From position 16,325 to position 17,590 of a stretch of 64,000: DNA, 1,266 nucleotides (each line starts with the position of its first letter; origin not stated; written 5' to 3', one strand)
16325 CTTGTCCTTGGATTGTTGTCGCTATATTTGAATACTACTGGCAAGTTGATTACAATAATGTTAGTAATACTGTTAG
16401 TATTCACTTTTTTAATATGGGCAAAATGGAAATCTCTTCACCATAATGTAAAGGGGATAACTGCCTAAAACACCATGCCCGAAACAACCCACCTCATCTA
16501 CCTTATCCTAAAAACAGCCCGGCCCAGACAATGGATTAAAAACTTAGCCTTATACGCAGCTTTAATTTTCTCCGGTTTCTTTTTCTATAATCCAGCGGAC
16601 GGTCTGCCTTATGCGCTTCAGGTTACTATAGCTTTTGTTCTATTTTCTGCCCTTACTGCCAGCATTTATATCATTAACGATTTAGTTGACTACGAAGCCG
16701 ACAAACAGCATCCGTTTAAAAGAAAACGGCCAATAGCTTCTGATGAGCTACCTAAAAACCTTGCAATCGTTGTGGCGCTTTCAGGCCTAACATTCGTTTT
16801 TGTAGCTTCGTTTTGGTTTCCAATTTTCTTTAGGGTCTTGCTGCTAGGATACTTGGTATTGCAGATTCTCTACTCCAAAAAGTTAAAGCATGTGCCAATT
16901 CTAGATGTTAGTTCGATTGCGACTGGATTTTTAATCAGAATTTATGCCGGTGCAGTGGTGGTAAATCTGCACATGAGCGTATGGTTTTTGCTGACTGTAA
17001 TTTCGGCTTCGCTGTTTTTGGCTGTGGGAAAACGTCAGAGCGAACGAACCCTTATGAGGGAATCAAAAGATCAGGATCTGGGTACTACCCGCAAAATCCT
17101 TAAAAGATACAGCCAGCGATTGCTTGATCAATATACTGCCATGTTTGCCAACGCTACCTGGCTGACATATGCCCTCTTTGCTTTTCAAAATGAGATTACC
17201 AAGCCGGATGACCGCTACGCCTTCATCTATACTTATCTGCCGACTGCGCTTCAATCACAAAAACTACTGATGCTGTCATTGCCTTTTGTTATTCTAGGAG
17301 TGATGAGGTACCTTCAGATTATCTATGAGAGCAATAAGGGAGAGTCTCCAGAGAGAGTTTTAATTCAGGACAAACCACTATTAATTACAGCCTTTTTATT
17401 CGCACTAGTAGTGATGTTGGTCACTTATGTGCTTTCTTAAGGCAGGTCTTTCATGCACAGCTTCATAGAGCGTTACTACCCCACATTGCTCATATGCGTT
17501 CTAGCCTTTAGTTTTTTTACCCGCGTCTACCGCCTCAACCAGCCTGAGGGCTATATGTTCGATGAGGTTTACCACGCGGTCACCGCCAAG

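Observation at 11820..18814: Six-gene envelope glycosylation operon combining a processive GT2, two GT-C enzymes, a WecA-like primer enzyme and a DPPR-synthase-like UbiA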

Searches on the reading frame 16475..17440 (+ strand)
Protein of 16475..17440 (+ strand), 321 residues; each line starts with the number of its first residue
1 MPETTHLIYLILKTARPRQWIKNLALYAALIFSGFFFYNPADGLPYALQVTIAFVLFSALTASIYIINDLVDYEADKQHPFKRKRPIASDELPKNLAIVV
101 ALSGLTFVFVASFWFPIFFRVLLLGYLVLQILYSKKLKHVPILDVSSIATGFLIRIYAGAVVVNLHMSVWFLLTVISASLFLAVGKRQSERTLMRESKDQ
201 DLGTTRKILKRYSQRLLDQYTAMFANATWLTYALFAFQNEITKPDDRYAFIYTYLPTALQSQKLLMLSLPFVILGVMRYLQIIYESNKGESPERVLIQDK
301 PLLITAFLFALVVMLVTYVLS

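Call 4: search_protein_families(library=pfam, proteins=[window:16475-17440:+], max_evalue=0.01)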
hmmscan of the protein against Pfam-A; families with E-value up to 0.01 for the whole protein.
window:16475-17440:+ (321 aa): 1 family
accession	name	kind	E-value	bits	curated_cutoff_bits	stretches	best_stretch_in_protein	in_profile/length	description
PF01040.23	UbiA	-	2.4e-18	66.8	34.2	1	41-290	13-239/250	UbiA prenyltransferase family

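Call 5: search_protein_families(library=ncbifam, proteins=[window:16475-17440:+], max_evalue=0.01)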
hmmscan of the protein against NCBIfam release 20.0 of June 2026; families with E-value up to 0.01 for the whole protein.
window:16475-17440:+ (321 aa): 14 families
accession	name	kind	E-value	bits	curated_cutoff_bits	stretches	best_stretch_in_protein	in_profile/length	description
NF008978.0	PRK12324.1-4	equivalog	2.2e-64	217.4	207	1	9-319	33-321/322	decaprenyl-phosphate phosphoribosyltransferase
NF008977.0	PRK12324.1-2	equivalog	6.5e-59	199.7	234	1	8-317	2-287/297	decaprenyl-phosphate phosphoribosyltransferase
NF008976.0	PRK12324.1-1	equivalog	2.4e-45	155.3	474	1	6-243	16-248/306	decaprenyl-phosphate phosphoribosyltransferase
NF006088.0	PRK08238.1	equivalog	1.4e-40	139.4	351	1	6-236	190-413/482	UbiA family prenyltransferase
NF009523.0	PRK12884.1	equivalog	3.9e-11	42.7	269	1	43-176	33-163/279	prenyltransferase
NF009516.0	PRK12875.1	equivalog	5.7e-08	32.2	205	1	7-148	16-157/292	prenyltransferase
NF009522.0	PRK12883.1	equivalog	5.6e-06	26.1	353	1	42-163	31-150/279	geranylgeranylglycerol-phosphate geranylgeranyltransferase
NF009521.0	PRK12882.1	equivalog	2.6e-05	23.6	296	1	47-177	38-167/280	geranylgeranylglycerol-phosphate geranylgeranyltransferase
TIGR01475.1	ubiA_other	subfamily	6.1e-05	22.6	180.8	1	30-181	20-170/282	UbiA-like polyprenyltransferase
TIGR01473.1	cyoE_ctaB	equivalog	7e-05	22.7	210.3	1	31-143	19-132/281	heme o synthase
NF009608.0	PRK13105.1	equivalog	8.8e-05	21.8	217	1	5-174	6-173/291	prenyltransferase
TIGR01474.1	ubiA_proteo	equivalog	8.9e-05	22.1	275.45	1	59-173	52-167/282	4-hydroxybenzoate octaprenyltransferase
NF035940.1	prenyl_rel_EboC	equivalog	0.00014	21.4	250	1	51-144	40-133/292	UbiA-like protein EboC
NF009514.0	PRK12873.1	equivalog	0.0063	15.9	246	1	28-185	27-188/297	4-hydroxybenzoate polyprenyltransferase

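Call 8: find_encoding_contigs(protein=window:16475-17437:+, flank=10000, max_places=6)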
Protein window:16475-17437:+ (321 aa): no gene with exactly this product is on record in the collection.

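Call 9: find_homologous_proteins(query=window:16475-17437:+)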
Query window:16475-17437:+ (321 aa): 3923 proteins with E <= 0.001 among 8000 candidates; the best 120 are listed.
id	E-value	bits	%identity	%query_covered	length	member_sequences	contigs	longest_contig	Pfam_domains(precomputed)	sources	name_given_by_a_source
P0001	9.0e-202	687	100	100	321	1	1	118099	PF01040.24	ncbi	-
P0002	1.9e-156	538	77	97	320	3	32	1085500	PF01040.24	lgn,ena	-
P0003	8.2e-156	536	77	98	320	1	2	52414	PF01040.24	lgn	-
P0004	7.3e-155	533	73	99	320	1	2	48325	PF01040.24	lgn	-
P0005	1.0e-153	529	74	99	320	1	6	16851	PF01040.24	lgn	-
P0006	1.4e-153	529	73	99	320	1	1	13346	PF01040.24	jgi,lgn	-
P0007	2.0e-153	528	74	99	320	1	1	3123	PF01040.24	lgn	-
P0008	7.2e-151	520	74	99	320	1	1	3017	PF01040.24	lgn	-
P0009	3.3e-149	514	73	100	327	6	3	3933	PF01040.24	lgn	-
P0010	3.4e-149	514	74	99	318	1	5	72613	PF01040.24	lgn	-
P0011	7.7e-149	513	73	98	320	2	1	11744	PF01040.24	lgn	-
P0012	1.8e-146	505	71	99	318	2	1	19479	PF01040.24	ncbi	-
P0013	7.0e-146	503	72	97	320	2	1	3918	PF01040.24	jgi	jgi:4-hydroxybenzoate polyprenyltransferase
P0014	6.2e-145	500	74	97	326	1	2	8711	PF01040.24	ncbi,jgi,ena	jgi:4-hydroxybenzoate polyprenyltransferase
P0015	7.3e-145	500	70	100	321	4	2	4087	PF01040.24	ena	-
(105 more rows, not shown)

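Call 10: find_encoding_contigs(protein=P0001, flank=10000, max_places=3)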
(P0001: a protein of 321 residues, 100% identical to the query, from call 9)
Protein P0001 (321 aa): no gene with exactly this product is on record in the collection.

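Call 11: find_encoding_contigs(protein=P0002, flank=10000, max_places=3)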
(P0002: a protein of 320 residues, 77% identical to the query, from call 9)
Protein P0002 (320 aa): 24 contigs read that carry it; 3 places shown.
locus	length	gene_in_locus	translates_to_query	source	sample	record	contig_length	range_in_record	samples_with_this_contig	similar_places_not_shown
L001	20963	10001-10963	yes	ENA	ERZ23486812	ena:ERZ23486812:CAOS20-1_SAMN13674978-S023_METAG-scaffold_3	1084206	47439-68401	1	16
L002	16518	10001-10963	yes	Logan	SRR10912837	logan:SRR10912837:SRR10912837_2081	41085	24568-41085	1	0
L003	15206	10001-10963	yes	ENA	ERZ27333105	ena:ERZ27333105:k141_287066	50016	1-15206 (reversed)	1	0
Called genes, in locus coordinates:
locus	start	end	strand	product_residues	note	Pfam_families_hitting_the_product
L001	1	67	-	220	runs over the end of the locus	-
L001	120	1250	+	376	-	-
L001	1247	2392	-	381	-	PF02646:RmuC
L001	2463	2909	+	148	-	-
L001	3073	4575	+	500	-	PF00133:tRNA-synt_1, PF01406:tRNA-synt_1e (faint), PF01921:tRNA-synt_1f (faint), PF09334:tRNA-synt_1g, PF00133:tRNA-synt_1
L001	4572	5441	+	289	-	PF01026:TatD_DNase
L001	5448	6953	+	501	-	PF13632:Glyco_trans_2_3 (weak)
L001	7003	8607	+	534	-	-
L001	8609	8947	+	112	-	-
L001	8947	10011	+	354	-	PF00953:Glycos_transf_4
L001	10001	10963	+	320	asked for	PF01040:UbiA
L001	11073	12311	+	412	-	PF02366:PMT, PF13231:PMT_2, PF16192:PMT_4TMC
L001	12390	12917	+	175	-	-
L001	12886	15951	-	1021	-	PF00580:UvrD-helicase, PF13245:AAA_19, PF13361:UvrD_C, PF13538:UvrD_C_2 (faint), PF12705:PDDEXK_1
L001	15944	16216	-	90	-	-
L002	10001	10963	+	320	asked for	PF01040:UbiA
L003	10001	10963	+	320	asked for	PF01040:UbiA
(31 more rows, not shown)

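Call 20: search_solved_structures(query=window:16475-17437:+, max_evalue=0.01, show_alignments=1)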
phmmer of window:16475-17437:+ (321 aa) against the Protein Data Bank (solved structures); distinct sequences matched with E-value up to 0.01: 2.
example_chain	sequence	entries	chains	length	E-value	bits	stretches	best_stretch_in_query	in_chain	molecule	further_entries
8j8j_D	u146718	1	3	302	3.7e-36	128.4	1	6-240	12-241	Decaprenyl-phosphate phosphoribosyltransferase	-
8j8k_A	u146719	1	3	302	4.6e-26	95.3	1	6-240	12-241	Decaprenyl-phosphate phosphoribosyltransferase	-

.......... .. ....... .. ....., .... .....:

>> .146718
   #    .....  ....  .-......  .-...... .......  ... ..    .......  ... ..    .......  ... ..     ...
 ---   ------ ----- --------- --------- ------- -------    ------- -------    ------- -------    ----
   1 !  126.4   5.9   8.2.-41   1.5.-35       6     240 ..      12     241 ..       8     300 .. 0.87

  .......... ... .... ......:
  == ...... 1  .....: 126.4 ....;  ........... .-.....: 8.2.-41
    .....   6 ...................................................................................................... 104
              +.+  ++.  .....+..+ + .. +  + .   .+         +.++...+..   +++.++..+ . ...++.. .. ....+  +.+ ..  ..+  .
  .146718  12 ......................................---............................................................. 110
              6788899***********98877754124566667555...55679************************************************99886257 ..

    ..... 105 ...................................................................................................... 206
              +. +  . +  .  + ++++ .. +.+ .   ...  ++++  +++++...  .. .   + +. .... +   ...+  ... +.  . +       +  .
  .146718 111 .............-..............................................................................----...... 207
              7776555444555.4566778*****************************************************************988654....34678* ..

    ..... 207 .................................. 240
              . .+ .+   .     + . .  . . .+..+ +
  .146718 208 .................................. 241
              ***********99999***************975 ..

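Call 24: find_related_loci(query=window:16475-17437:+, collection=genome_contigs, flank=8000)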
Query window:16475-17437:+ (321 aa) in genome_contigs; peptide patterns used: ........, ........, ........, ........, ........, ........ (x = any residue, [..] = any of these).
160 stretches matched a pattern; 109 encode a relative of the query (tblastn E <= 1e-3); the best 80 are kept; 80 distinct loci.
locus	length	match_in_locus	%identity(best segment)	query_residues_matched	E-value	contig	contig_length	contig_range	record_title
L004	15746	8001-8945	75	6-320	5e-156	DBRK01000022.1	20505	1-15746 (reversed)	MAG TPA_asm: Patescibacteria group bacterium UBA1370 UBA1370_contig_6418, whole genome shotgun sequence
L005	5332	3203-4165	69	1-321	6e-154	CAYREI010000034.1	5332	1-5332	MAG TPA_asm: uncultured Pseudomonadales bacterium isolate SRP191223_co1_123 genome assembly, contig: NODE_21938_length_5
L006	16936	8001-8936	72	7-321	3e-151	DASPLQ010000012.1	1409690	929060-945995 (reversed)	MAG TPA_asm: Vitreimonas sp. isolate SMAG_U12069 k141_91001, whole genome shotgun sequence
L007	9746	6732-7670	71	9-321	2e-150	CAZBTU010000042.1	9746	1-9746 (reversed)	MAG TPA_asm: uncultured Pseudomonadales bacterium isolate SRP286056_co2_100 genome assembly, contig: NODE_11777_length_9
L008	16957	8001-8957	71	3-321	7e-150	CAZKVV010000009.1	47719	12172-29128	MAG TPA_asm: uncultured Pseudomonadales bacterium isolate SRP286056_co2_531 genome assembly, contig: NODE_838_length_477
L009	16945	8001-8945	70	7-321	7e-150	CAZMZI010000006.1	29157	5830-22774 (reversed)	MAG TPA_asm: uncultured Pseudomonadales bacterium isolate SRP192515_co1_162 genome assembly, contig: NODE_1402_length_29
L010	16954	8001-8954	69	2-321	7e-149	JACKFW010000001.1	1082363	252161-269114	MAG: Pseudomonadales bacterium isolate HK-STAS-PATE-15 HK-STAS-PATE-15_1, whole genome shotgun sequence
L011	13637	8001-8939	69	8-321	8e-149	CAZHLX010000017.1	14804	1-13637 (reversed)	MAG TPA_asm: uncultured Pseudomonadales bacterium isolate SRP167671_co2_247 genome assembly, contig: NODE_5327_length_14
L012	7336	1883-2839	70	8-321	2e-147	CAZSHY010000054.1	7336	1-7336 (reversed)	MAG TPA_asm: uncultured Pseudomonadales bacterium isolate SRP286056_co1_709 genome assembly, contig: NODE_13873_length_7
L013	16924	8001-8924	70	11-321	6e-146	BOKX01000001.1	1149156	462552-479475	Patescibacteria group bacterium BroJett032 DNA, sequence1, whole genome shotgun sequence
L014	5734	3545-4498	67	4-321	5e-147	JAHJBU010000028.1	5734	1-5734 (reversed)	MAG: Patescibacteria group bacterium isolate Modern_marine.mb.272 Modern_marine.mb.272_k141_593986, whole genome shotgun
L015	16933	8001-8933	71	11-321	7e-146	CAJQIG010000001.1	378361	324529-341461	uncultured Patescibacteria group bacterium isolate 0.2_20180412_Bin_MAXBIN_228_sub_1 genome assembly, contig: c_00000000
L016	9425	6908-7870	69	1-321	9e-146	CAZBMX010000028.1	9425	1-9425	MAG TPA_asm: uncultured Pseudomonadales bacterium isolate SRP192515_co1_124 genome assembly, contig: NODE_7342_length_94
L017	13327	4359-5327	69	1-321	7e-145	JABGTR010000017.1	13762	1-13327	MAG: Candidatus Paceibacterota bacterium isolate SI034_bin135 k141_173148, whole genome shotgun sequence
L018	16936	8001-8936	66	8-319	4e-144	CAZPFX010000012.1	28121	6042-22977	MAG TPA_asm: uncultured Pseudomonadales bacterium isolate SRP118108_co5_543 genome assembly, contig: NODE_1305_length_28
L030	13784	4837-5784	66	9-321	3e-137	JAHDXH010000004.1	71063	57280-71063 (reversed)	MAG: Patescibacteria group bacterium isolate PAT3 NODE_967_length_71063_cov_6.512773, whole genome shotgun sequence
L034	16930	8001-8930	67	10-321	5e-136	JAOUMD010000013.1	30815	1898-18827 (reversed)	MAG: Candidatus Paceibacterota bacterium isolate 8_1_July_SF_Bin25 8_1_July_SF_Bin25_scaffold_389_c1, whole genome shotg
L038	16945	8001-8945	64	6-319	6e-134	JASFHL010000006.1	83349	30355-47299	MAG: Candidatus Woesebacteria bacterium isolate D0608M20metaG_Bin_4550 D0608M20metaG_FD_scaffold_24_c1, whole genome sho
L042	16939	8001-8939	64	7-319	6e-132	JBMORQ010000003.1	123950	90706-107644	MAG: Patescibacteria group bacterium isolate Betzabe_MAG184 MAG184_3, whole genome shotgun sequence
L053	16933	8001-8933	61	1-319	5e-123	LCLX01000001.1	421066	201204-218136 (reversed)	MAG: Microgenomates group bacterium GW2011_GWC1_46_15 UX36_C0001, whole genome shotgun sequence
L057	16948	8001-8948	62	7-321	5e-121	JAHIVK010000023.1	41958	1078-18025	MAG: Patescibacteria group bacterium isolate MM_PC_MetaG.mb.77 MM_PC_MetaG.mb.77_k141_540711, whole genome shotgun seque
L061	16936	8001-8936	60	8-321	1e-118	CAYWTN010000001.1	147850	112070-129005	MAG TPA_asm: uncultured Pseudomonadales bacterium isolate SRP344714_co1_151 genome assembly, contig: NODE_241_length_147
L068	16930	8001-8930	59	8-320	1e-115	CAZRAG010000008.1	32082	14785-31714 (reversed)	MAG TPA_asm: uncultured Pseudomonadales bacterium isolate SRP093185_co1_24 genome assembly, contig: NODE_666_length_3208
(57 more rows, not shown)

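Call 57: search_protein_families(library=pfam, proteins=[L042:8949-9830:+, L030:1282-2346:+, L038:10110-10691:-, L042:14240-16114:-, L030:2432-3736:+, L061:8936-10192:-, L053:8943-9842:-, L010:609-962:+, L053:11441-12472:-, L061:10900-12522:-], max_evalue=0.001)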
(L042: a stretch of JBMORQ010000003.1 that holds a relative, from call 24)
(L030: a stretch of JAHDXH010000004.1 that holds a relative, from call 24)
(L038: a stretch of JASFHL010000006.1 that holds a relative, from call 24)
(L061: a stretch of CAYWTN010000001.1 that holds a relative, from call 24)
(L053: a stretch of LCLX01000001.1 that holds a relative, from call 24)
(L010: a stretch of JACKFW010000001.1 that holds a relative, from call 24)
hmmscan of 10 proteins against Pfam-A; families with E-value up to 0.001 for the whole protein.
L042:8949-9830:+ (294 aa): 2 families
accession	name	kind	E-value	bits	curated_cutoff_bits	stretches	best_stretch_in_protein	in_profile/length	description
PF00483.29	NTP_transferase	-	7.8e-38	130.9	21.2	1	5-270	1-239/245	Nucleotidyl transferase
PF12804.13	NTP_transf_3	-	5.9e-06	27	27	1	6-163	1-121/160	MobA-like NTP transferase domain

L030:1282-2346:+ (355 aa): 6 families
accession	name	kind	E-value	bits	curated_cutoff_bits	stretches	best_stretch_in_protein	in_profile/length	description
PF07992.20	Pyr_redox_2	-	1.5e-43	149.7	26.1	1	5-340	2-291/291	Pyridine nucleotide-disulphide oxidoreductase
PF00070.33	Pyr_redox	-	2.4e-18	66.9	22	1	173-239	2-75/82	Pyridine nucleotide-disulphide oxidoreductase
PF13738.12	Pyr_redox_3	-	6.8e-16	58.8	30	1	116-286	111-289/305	Pyridine nucleotide-disulphide oxidoreductase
PF03486.20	HI0933_like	-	0.00025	21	50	0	5-29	2-26/244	HI0933-like protein Rossmann domain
PF13450.12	NAD_binding_8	-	0.00036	21.2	21.9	0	8-31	1-24/68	NAD(P)-binding Rossmann-like domain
PF13241.12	NAD_binding_7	-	0.00065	20.7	22.1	0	169-205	6-43/104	Putative NAD(P)-binding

L038:10110-10691:- (193 aa): 1 family
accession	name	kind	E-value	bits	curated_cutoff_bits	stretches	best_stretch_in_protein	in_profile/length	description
PF02545.19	Maf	-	7.4e-42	143.6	27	1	3-187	1-186/187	Maf-like protein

L042:14240-16114:- (624 aa): 7 families
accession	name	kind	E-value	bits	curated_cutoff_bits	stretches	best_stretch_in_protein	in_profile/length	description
PF08275.17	DNAG_N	-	2.2e-40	138.2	26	1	117-243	3-126/128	DNA primase catalytic core, N-terminal domain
PF01807.25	Zn_ribbon_DnaG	-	1.9e-31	108.2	24.9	1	2-92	5-95/98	CHC2 zinc finger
PF13155.12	Toprim_2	-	8e-18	65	22.1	1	255-344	1-86/88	Toprim-like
PF13662.12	Toprim_4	-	7.4e-15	55.4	25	1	252-328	1-84/85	Toprim domain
PF10410.14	DnaB_bind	-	3.5e-13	50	20.6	1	364-418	1-55/56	DnaB-helicase binding domain of primase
PF01751.28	Toprim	-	3.6e-10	40.3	23.1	1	253-320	1-82/96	Toprim domain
PF13362.12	Toprim_3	-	9.9e-07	29.6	27.2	1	254-348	2-91/95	Toprim domain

L030:2432-3736:+ (435 aa): 2 families
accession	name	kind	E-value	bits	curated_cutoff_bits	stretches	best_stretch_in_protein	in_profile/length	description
PF00208.27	ELFV_dehydrog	-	1.1e-75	254.8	23.4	1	191-433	1-241/241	Glutamate/Leucine/Phenylalanine/Valine dehydrogenase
PF02812.23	ELFV_dehydrog_N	-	7e-52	175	25.3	1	39-166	1-128/129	Glu/Leu/Phe/Val dehydrogenase, dimerisation domain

L061:8936-10192:- (418 aa): 0 families

L053:8943-9842:- (299 aa): 2 families
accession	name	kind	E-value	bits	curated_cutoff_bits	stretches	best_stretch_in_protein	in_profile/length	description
PF08308.17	PEGA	-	2.4e-17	63.1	20.8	2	117-182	3-68/71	PEGA domain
PF08239.17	SH3_3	-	7.4e-09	36.1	27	1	244-293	3-52/54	Bacterial SH3 domain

L010:609-962:+ (118 aa): 4 families
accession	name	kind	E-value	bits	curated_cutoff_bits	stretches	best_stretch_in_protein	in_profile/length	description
PF01371.25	Trp_repressor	-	1.1e-09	38.7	27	1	20-84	6-71/88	Trp repressor protein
PF13384.12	HTH_23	-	0.00022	21.4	24.6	1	50-80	5-35/50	Homeodomain-like domain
PF13936.12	HTH_38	-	0.00049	20.2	27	1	44-80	2-38/44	Helix-turn-helix domain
PF00196.25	GerE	-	0.00057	19.9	23.5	0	49-81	3-36/57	Bacterial regulatory proteins, luxR family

L053:11441-12472:- (343 aa): 2 families
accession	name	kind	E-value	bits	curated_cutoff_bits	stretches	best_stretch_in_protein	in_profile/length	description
PF02800.25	Gp_dh_C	-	1.2e-52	178.2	24.4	1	169-326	1-158/158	Glyceraldehyde 3-phosphate dehydrogenase, C-terminal domain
PF00044.30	Gp_dh_N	-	1.7e-23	83.3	31.7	1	2-117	3-100/101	Glyceraldehyde 3-phosphate dehydrogenase, NAD binding domain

L061:10900-12522:- (540 aa): 1 family
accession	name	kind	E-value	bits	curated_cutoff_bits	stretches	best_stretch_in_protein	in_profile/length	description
PF13231.12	PMT_2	-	5.6e-06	27.1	26.1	1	88-220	4-137/160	Dolichyl-phosphate-mannose-protein mannosyltransferase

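Call 63: search_protein_families(library=ncbifam, proteins=[L042:8949-9830:+], max_evalue=0.001)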
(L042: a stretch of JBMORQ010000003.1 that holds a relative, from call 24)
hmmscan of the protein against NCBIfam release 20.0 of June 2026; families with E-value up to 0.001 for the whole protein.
L042:8949-9830:+ (294 aa): 31 families (the best 25 are shown)
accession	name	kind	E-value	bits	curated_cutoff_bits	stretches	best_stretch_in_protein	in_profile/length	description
TIGR01099.1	galU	equivalog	4.5e-62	210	326.8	1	3-269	1-261/261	UTP--glucose-1-phosphate uridylyltransferase GalU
NF009928.0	PRK13389.1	equivalog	5.7e-35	120.9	548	1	3-277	8-283/302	UTP--glucose-1-phosphate uridylyltransferase GalU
TIGR01208.1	rmlA_long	equivalog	3e-34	118.5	320.25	1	5-276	1-237/353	glucose-1-phosphate thymidylyltransferase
TIGR03992.1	Arch_glmU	subfamily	2.3e-32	112.3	292.1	1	5-273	2-227/393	bifunctional sugar-1-phosphate nucleotidylyltransferase/acetyltransferase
NF007516.0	PRK10122.1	equivalog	3.5e-30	105.2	534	1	1-291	1-294/297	UTP--glucose-1-phosphate uridylyltransferase GalF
TIGR01105.1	galF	equivalog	2.5e-26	92.5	659.2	1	1-290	1-293/297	GalU regulator GalF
NF041173.1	Sug_nt_acttase_Thmprot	equivalog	1.2e-21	77.1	600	1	5-275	2-229/405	bifunctional sugar-1-phosphate nucleotidylyltransferase/acetyltransferase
TIGR02091.1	glgC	equivalog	9.6e-19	67.7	424.9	1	6-281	3-267/364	glucose-1-phosphate adenylyltransferase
NF041313.1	UDPGP_AglF_Halo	equivalog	4e-18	65.7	400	2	5-68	2-65/234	UTP--glucose-1-phosphate uridylyltransferase AglF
NF003670.0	PRK05293.1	equivalog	3.2e-15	56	470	1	6-281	7-266/382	glucose-1-phosphate adenylyltransferase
TIGR01207.1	rmlA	equivalog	1.5e-12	47.3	360.65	1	5-62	1-58/286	glucose-1-phosphate thymidylyltransferase RfbA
NF001947.0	PRK00725.1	subfamily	1.5e-12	47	470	1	6-279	19-293/426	glucose-1-phosphate adenylyltransferase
NF002023.0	PRK00844.1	subfamily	9.9e-12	44.4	458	1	6-256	9-247/408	glucose-1-phosphate adenylyltransferase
NF010934.1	PRK14354.1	equivalog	4.5e-11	41.9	450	1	90-249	54-209/447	bifunctional UDP-N-acetylglucosamine diphosphorylase/glucosamine-1-phosphate N-acetyltransferase GlmU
NF012024.0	PRK15480.1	equivalog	4.7e-11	42.3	588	1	1-240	1-205/292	glucose-1-phosphate thymidylyltransferase RfbA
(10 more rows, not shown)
